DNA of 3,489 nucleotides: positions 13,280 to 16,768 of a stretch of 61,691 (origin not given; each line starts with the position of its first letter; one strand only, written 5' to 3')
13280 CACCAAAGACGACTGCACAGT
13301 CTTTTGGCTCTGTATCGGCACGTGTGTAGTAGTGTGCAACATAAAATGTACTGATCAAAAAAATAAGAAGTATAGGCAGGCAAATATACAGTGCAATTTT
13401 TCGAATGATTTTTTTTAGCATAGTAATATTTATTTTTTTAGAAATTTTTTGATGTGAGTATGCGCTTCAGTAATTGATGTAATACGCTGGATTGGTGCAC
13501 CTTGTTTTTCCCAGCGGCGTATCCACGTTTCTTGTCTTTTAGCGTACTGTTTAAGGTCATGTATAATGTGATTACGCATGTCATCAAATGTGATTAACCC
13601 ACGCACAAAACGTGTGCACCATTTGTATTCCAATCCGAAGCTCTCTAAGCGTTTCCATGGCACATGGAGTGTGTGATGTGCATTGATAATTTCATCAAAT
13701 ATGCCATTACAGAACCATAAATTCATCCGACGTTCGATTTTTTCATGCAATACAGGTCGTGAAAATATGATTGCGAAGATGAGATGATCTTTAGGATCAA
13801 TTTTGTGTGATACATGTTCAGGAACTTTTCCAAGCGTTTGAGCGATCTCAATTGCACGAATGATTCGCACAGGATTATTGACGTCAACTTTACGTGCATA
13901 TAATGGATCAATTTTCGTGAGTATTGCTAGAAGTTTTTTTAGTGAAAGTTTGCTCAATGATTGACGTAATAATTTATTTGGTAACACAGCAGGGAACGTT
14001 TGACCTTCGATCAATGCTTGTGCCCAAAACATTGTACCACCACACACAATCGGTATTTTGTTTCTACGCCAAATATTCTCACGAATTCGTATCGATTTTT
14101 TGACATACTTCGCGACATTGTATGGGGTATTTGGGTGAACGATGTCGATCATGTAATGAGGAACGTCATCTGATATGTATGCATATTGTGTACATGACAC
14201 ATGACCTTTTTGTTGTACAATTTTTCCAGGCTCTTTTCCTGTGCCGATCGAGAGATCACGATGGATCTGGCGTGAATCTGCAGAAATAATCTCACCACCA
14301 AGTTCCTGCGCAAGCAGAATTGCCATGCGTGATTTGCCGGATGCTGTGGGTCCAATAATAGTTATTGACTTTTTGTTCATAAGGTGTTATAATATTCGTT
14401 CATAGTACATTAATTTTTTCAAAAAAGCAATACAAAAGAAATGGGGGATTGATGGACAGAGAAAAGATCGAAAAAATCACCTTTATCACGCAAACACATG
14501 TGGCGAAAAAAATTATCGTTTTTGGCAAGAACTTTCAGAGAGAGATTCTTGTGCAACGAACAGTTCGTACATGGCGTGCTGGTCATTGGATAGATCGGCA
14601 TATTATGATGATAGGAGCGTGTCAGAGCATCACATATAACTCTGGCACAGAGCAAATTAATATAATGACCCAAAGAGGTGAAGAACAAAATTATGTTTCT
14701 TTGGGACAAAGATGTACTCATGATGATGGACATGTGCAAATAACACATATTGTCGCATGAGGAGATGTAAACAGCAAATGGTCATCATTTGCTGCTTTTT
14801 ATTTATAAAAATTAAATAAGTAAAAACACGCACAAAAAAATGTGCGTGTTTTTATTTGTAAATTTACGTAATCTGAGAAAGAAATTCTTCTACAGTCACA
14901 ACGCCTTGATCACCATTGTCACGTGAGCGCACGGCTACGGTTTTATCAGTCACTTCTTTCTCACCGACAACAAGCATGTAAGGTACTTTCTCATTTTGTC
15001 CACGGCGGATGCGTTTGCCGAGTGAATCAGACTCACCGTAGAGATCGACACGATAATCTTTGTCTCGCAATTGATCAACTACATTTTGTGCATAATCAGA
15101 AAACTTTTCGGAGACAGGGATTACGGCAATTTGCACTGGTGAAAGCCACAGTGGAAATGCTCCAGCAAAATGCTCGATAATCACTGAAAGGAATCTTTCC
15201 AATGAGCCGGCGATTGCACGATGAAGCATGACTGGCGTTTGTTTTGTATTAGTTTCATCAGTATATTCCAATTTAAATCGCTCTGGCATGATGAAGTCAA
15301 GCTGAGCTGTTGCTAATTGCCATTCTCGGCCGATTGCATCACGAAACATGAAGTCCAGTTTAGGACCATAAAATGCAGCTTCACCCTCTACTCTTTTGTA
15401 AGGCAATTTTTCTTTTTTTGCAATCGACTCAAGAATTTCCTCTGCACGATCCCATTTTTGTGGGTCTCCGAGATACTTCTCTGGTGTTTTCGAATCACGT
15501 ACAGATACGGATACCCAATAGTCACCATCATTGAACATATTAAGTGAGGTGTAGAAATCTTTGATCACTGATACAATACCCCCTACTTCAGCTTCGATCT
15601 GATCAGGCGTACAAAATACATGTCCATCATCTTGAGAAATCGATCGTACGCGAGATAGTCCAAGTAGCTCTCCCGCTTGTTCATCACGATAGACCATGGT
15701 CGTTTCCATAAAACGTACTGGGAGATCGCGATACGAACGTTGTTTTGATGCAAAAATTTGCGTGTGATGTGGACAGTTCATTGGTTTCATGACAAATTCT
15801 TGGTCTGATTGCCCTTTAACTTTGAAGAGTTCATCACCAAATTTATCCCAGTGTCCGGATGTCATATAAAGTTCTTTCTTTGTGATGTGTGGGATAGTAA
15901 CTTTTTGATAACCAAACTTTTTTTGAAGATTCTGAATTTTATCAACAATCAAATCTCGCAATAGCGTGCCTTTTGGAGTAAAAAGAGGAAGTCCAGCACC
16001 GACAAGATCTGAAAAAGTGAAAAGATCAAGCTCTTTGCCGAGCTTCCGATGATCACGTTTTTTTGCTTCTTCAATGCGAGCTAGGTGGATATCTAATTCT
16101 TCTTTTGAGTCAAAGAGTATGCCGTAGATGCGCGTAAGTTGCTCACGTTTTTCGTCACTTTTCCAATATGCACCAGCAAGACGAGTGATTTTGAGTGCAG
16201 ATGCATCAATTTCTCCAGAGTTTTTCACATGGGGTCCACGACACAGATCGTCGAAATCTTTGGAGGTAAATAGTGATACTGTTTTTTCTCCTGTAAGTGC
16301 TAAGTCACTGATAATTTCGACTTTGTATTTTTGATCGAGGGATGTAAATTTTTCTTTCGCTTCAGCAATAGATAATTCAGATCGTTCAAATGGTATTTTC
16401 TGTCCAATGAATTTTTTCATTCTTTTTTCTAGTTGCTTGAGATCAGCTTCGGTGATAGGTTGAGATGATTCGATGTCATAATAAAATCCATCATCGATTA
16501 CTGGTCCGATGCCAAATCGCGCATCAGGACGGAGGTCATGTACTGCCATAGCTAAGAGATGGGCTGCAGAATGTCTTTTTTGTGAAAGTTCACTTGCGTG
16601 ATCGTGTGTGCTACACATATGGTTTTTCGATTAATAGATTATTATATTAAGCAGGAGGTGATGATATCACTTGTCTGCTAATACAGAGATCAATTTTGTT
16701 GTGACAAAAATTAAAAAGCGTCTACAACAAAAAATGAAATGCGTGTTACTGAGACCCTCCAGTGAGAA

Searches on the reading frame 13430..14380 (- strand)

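Call 5: search_protein_families(library=pfam, proteins=[window:13430-14380:-])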
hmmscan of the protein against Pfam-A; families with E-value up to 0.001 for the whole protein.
window:13430-14380:- (316 aa): 2 families
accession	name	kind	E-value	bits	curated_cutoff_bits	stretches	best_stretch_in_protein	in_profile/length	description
PF01715.23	IPPT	-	3.6e-49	168.1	23.6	1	38-289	1-242/243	IPP transferase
PF01745.22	IPT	-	8.7e-07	29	20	1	7-50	5-48/233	Isopentenyl transferase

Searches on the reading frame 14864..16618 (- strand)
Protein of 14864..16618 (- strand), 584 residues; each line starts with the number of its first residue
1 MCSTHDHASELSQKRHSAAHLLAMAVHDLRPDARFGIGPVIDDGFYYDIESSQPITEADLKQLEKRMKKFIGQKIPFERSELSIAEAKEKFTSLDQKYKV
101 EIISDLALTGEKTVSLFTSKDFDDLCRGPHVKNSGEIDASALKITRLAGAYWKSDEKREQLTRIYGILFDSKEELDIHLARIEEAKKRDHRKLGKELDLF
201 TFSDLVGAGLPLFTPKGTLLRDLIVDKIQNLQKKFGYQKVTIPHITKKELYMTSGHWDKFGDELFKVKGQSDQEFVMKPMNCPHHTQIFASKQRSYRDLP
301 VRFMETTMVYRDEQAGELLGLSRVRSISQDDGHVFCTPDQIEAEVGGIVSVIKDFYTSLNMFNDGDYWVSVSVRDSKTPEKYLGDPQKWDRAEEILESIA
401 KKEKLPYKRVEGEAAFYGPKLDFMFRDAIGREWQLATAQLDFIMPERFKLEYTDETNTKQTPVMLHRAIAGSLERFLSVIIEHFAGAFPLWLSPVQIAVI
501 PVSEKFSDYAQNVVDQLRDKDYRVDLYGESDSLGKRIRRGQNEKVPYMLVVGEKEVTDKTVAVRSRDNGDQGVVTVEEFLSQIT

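Call 5: search_protein_families(library=pfam, proteins=[window:14864-16618:-])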
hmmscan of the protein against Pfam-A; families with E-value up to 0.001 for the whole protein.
window:14864-16618:- (584 aa): 3 families
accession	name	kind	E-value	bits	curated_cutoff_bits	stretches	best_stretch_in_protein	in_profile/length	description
PF00587.30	tRNA-synt_2b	-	1.9e-42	145.8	29.3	1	265-484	1-179/179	tRNA synthetase class II core domain (G, H, P, S and T)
PF03129.25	HGTP_anticodon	-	3.2e-25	88.5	21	1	496-583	1-91/94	Anticodon binding domain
PF07973.19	tRNA_SAD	-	4.1e-09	36.7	24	1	122-165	10-44/44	Threonyl and Alanyl tRNA synthetase second additional domain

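Call 10: find_homologous_proteins(query=window:14864-16618:-)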
Query window:14864-16618:- (584 aa): 8000 proteins with E <= 0.001 among 8000 candidates; the best 120 are listed.
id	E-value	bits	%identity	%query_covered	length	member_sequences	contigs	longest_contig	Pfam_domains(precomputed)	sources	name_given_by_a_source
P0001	0.0e+0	1324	100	100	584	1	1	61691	PF03129.26,PF00587.31,PF07973.20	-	-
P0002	0.0e+0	1246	94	100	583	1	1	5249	PF03129.26,PF00587.31,PF07973.20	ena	-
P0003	0.0e+0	1124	82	100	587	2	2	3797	PF03129.26,PF00587.31,PF07973.20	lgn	-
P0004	0.0e+0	1119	83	100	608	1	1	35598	PF03129.26,PF00587.31,PF07973.20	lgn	-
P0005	0.0e+0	1117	83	100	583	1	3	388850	PF03129.26,PF00587.31,PF07973.20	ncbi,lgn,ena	-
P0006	0.0e+0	1107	82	100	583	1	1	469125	PF03129.26,PF00587.31,PF07973.20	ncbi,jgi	ncbi:MAG: threonine--tRNA ligase [Parcubacteria group bacterium]|jgi:threonyl-tRNA synthetase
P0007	0.0e+0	1082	80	100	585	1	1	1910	PF03129.26,PF00587.31,PF07973.20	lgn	-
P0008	0.0e+0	1081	80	100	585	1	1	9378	PF03129.26,PF00587.31,PF07973.20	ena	-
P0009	0.0e+0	1079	80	100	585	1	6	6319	PF03129.26,PF00587.31,PF07973.20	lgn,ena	-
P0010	0.0e+0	1078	80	100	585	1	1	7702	PF03129.26,PF00587.31,PF07973.20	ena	-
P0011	0.0e+0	1077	80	100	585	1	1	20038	PF03129.26,PF00587.31,PF07973.20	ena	-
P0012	0.0e+0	1053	77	100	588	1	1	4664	PF03129.26,PF00587.31,PF07973.20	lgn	-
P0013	0.0e+0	1038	77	100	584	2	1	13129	PF03129.26,PF00587.31,PF07973.20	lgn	-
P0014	0.0e+0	1036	78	100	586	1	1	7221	PF03129.26,PF00587.31,PF07973.20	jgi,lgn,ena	-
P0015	0.0e+0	1022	77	100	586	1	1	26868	PF03129.26,PF00587.31,PF07973.20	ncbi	-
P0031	5.5e-292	987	72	100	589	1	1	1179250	PF03129.26,PF00587.31,PF07973.20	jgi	jgi:threonyl-tRNA synthetase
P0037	6.9e-273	924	70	96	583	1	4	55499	PF03129.26,PF00587.31,PF07973.20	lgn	-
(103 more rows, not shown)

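Call 13: find_related_loci(query=A1, collection=genome_contigs, flank=1500)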
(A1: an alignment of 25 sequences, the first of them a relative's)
Query A1 (584 aa) in genome_contigs; peptide patterns used: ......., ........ (x = any residue, [..] = any of these).
599 stretches matched a pattern (row limit reached: there are more); 593 encode a relative of the query (tblastn E <= 1e-3); the best 80 are kept; 80 distinct loci.
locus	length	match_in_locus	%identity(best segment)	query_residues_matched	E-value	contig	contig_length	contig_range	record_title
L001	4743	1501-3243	76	1-583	0e+0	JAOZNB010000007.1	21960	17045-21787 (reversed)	MAG: Candidatus Moraniibacteriota bacterium isolate GMC4_bin_51 GMC4_2107_length_21960_cov_8.381283, whole genome shotgu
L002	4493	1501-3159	73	31-583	0e+0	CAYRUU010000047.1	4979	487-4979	MAG TPA_asm: uncultured Micavibrio sp. isolate SRP294416_co3_303 genome assembly, contig: NODE_42932_length_4979_cov_5.3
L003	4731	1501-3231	62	8-584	0e+0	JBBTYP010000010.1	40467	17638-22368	MAG: Patescibacteria group bacterium isolate H41-bin057_1 H41_bin057_1_000000000010, whole genome shotgun sequence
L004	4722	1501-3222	62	9-584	0e+0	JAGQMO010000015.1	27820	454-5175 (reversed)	MAG: Patescibacteria group bacterium isolate HKST-UBA44 2012-05-30_1_(paired)_contig_40686, whole genome shotgun sequenc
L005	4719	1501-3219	60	11-583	0e+0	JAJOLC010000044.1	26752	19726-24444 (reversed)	MAG: Candidatus Paceibacterota bacterium isolate MAG-712 c_000000000028, whole genome shotgun sequence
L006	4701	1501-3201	61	15-583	0e+0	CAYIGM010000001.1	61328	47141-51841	MAG TPA_asm: uncultured Candidatus Saccharibacteria bacterium isolate ERP119705_co22_125 genome assembly, contig: NODE_2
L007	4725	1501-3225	60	10-584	0e+0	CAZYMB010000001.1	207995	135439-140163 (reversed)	MAG TPA_asm: uncultured Acidimicrobiaceae bacterium isolate binchicken_co258_145 genome assembly, contig: NODE_5_length_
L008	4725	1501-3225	61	9-584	0e+0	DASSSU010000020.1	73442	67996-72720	MAG TPA_asm: Candidatus Paceibacterota bacterium isolate SMAG_U523 k141_2060299, whole genome shotgun sequence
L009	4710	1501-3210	59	11-583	0e+0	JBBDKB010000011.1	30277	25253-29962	MAG: Candidatus Paceibacterota bacterium isolate LejiaA_45_34 Lejia_A_2376_length_30277_cov_21, whole genome shotgun seq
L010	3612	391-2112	60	11-584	0e+0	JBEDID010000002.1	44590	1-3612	MAG: Candidatus Parcubacteria bacterium isolate NASQAN2015_010_A_bin.14 scaffold_000010, whole genome shotgun sequence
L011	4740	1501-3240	59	4-583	0e+0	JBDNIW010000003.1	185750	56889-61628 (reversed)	MAG: Candidatus Paceibacterota bacterium isolate metabat2.26_sub.ELB k141_190521, whole genome shotgun sequence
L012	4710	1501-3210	61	11-580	0e+0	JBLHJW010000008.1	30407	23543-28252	MAG: Candidatus Paceibacteria bacterium isolate 3300054698_52 Ga0535670_0001862, whole genome shotgun sequence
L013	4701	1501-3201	60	15-583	0e+0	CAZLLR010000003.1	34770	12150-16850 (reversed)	MAG TPA_asm: uncultured Candidatus Saccharibacteria bacterium isolate SRP216583_co1_142 genome assembly, contig: NODE_76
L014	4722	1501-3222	59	11-584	0e+0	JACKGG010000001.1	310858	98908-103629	MAG: Candidatus Nomurabacteria bacterium isolate HK-STAS-PATE-28 HK-STAS-PATE-28_1, whole genome shotgun sequence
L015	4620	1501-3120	63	13-556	0e+0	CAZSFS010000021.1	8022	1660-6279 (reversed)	MAG TPA_asm: uncultured Candidatus Saccharibacteria bacterium isolate SRP342105_co2_225 genome assembly, contig: NODE_98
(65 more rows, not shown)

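Call 14: find_related_loci(query=P0001, collection=metagenome_contigs, flank=1500)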
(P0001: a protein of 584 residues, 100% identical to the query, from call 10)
Query P0001 (584 aa) in metagenome_contigs; peptide patterns used: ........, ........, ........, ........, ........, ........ (x = any residue, [..] = any of these).
455 stretches matched a pattern; 398 encode a relative of the query (tblastn E <= 1e-3); the best 80 are kept; 80 distinct loci.
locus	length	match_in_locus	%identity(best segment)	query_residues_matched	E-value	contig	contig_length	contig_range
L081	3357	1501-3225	64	8-583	0e+0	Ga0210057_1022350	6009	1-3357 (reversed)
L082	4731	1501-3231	62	8-584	0e+0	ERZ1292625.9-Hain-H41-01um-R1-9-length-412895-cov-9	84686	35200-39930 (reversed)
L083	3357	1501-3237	63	9-583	0e+0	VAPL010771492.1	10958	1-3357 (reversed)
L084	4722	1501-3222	60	9-583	0e+0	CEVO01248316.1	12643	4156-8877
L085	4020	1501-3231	60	2-580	0e+0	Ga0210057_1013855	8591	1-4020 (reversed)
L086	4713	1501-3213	59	15-584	0e+0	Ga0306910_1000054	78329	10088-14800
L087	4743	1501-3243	59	1-583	0e+0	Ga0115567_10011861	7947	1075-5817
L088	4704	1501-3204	61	11-583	0e+0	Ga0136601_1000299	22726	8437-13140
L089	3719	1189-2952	58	3-583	0e+0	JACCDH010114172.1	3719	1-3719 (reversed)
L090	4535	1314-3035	59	9-583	0e+0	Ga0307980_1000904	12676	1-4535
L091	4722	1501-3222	59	9-583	0e+0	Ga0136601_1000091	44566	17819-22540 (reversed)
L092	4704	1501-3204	60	11-581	0e+0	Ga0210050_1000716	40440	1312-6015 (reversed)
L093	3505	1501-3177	58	3-568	0e+0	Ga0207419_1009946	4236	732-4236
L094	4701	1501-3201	55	15-583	0e+0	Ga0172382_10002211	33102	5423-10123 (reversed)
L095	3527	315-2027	57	11-583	0e+0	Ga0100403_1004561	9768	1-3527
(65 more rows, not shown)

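Call 16: find_encoding_contigs(protein=P0002, flank=2000, max_places=2)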
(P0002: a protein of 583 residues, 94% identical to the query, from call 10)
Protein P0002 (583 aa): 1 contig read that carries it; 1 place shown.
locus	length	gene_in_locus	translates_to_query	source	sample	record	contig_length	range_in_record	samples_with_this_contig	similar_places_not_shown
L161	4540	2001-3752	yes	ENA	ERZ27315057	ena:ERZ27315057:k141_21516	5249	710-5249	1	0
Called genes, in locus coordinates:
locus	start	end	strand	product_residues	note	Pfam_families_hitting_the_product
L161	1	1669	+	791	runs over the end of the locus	?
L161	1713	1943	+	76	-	-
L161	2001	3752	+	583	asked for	PF07973:tRNA_SAD, PF00587:tRNA-synt_2b, PF03129:HGTP_anticodon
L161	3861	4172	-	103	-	-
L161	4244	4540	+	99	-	?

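Call 17: find_encoding_contigs(protein=P0003, flank=2000, max_places=2)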
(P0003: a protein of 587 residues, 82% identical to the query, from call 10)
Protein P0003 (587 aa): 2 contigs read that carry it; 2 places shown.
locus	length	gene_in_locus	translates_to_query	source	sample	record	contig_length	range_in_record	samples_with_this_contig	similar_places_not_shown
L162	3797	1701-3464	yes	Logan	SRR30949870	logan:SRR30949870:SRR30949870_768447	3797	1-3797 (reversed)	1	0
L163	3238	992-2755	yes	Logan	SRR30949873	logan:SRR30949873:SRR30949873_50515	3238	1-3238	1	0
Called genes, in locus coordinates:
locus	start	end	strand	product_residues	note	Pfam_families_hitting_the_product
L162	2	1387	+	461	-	?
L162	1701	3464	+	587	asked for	PF07973:tRNA_SAD, PF00587:tRNA-synt_2b, PF03129:HGTP_anticodon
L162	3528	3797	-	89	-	?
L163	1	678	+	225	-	?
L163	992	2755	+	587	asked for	PF07973:tRNA_SAD, PF00587:tRNA-synt_2b, PF03129:HGTP_anticodon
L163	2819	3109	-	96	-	-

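Call 18: find_encoding_contigs(protein=P0005, flank=2000, max_places=2)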
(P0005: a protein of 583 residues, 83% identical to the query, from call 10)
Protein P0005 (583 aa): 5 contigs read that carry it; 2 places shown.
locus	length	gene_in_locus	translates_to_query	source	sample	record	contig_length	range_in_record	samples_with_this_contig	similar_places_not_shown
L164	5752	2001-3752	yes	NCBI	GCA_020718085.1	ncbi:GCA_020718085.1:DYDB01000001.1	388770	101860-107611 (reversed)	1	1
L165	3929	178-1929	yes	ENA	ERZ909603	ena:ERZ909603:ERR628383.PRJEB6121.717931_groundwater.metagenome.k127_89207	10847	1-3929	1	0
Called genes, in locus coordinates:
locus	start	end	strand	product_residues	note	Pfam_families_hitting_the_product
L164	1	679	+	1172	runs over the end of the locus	PF02811:PHP, PF07733:DNA_pol3_alpha, PF17657:DNA_pol3_finger, PF14579:HHH_6, PF01336:tRNA_anti-codon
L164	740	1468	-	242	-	-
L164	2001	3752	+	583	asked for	PF07973:tRNA_SAD, PF00587:tRNA-synt_2b, PF03129:HGTP_anticodon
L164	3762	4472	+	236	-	PF12146:Hydrolase_4 (weak), PF12697:Abhydrolase_6 (weak)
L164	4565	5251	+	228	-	-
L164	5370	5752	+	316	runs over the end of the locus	PF01745:IPT (weak), PF01715:IPPT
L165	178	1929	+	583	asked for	PF07973:tRNA_SAD, PF00587:tRNA-synt_2b, PF03129:HGTP_anticodon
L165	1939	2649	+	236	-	PF12146:Hydrolase_4 (weak), PF12697:Abhydrolase_6 (weak)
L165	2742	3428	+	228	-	-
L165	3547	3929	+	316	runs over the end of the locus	PF01745:IPT (weak), PF01715:IPPT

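Call 19: find_encoding_contigs(protein=P0006, flank=2000, max_places=2)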
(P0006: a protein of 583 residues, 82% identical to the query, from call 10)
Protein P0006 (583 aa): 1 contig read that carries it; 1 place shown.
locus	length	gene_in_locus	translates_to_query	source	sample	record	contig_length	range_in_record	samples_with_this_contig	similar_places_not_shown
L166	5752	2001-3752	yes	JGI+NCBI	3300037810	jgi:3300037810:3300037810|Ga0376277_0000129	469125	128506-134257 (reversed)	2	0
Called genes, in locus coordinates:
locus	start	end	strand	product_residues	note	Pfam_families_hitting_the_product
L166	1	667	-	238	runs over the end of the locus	-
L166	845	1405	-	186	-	-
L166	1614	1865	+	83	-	-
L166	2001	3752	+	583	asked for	PF07973:tRNA_SAD, PF00587:tRNA-synt_2b, PF03129:HGTP_anticodon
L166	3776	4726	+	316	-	PF01745:IPT (weak), PF01715:IPPT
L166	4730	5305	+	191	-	PF02698:DUF218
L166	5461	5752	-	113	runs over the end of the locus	PF01541:GIY-YIG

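Call 20: find_encoding_contigs(protein=P0008, flank=2000, max_places=1)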
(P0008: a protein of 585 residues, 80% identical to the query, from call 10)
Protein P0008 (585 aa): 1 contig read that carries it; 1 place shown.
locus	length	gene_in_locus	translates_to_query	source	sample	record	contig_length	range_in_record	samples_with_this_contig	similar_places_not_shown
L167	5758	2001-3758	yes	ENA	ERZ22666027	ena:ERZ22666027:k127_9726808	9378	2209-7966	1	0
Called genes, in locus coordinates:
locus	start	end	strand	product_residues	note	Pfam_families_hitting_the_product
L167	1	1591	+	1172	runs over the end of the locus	PF02811:PHP, PF07733:DNA_pol3_alpha, PF17657:DNA_pol3_finger, PF14579:HHH_6, PF01336:tRNA_anti-codon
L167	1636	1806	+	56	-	-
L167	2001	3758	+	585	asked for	PF07973:tRNA_SAD, PF00587:tRNA-synt_2b, PF03129:HGTP_anticodon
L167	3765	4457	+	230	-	-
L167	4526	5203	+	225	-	-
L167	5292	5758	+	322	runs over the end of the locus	PF01745:IPT (weak), PF01715:IPPT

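Call 21: find_encoding_contigs(protein=P0013, flank=2000, max_places=1)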
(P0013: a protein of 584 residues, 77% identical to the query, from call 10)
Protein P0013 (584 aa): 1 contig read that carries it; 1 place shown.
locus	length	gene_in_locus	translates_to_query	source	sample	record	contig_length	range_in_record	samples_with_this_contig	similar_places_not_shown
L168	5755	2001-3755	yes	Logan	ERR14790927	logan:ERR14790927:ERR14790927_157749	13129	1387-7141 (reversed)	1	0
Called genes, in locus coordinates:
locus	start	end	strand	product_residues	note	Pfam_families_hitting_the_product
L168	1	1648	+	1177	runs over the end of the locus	PF02811:PHP, PF07733:DNA_pol3_alpha, PF17657:DNA_pol3_finger, PF14579:HHH_6, PF01336:tRNA_anti-codon, PF15072:HROB (faint)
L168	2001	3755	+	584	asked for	PF07973:tRNA_SAD, PF00587:tRNA-synt_2b, PF03129:HGTP_anticodon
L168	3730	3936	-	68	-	-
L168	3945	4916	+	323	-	PF01745:IPT, PF01715:IPPT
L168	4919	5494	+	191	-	PF02698:DUF218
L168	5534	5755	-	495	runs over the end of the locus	PF02934:GatB_N, PF02637:GatB_Yqey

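Call 22: find_encoding_contigs(protein=P0031, flank=2000, max_places=1)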
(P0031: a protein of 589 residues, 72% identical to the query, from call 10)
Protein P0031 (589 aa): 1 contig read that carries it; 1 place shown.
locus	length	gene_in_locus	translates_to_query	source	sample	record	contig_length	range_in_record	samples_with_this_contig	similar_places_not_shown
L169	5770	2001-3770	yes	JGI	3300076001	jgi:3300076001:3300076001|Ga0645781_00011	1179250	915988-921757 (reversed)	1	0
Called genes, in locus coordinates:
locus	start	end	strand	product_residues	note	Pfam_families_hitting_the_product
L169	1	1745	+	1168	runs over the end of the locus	PF02811:PHP, PF07733:DNA_pol3_alpha, PF17657:DNA_pol3_finger, PF14579:HHH_6, PF01336:tRNA_anti-codon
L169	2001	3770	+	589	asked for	PF07973:tRNA_SAD, PF00587:tRNA-synt_2b, PF03129:HGTP_anticodon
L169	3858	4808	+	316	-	PF01745:IPT (weak), PF01715:IPPT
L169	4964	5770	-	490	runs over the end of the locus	PF02934:GatB_N, PF02637:GatB_Yqey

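Call 23: find_encoding_contigs(protein=P0037, flank=2000, max_places=1)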
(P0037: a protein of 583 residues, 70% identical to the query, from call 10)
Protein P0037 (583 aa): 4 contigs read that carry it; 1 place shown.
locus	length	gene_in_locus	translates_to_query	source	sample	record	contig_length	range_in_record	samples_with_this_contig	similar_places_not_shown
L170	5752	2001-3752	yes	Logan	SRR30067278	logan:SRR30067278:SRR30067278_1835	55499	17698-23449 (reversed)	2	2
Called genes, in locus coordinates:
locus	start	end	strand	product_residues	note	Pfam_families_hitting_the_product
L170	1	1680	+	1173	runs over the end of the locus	PF02811:PHP, PF07733:DNA_pol3_alpha, PF17657:DNA_pol3_finger, PF14579:HHH_6, PF01336:tRNA_anti-codon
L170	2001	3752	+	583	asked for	PF07973:tRNA_SAD, PF00587:tRNA-synt_2b, PF03129:HGTP_anticodon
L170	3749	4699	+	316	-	PF01745:IPT (weak), PF01715:IPPT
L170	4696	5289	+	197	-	PF02698:DUF218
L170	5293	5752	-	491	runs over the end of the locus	PF02934:GatB_N, PF02637:GatB_Yqey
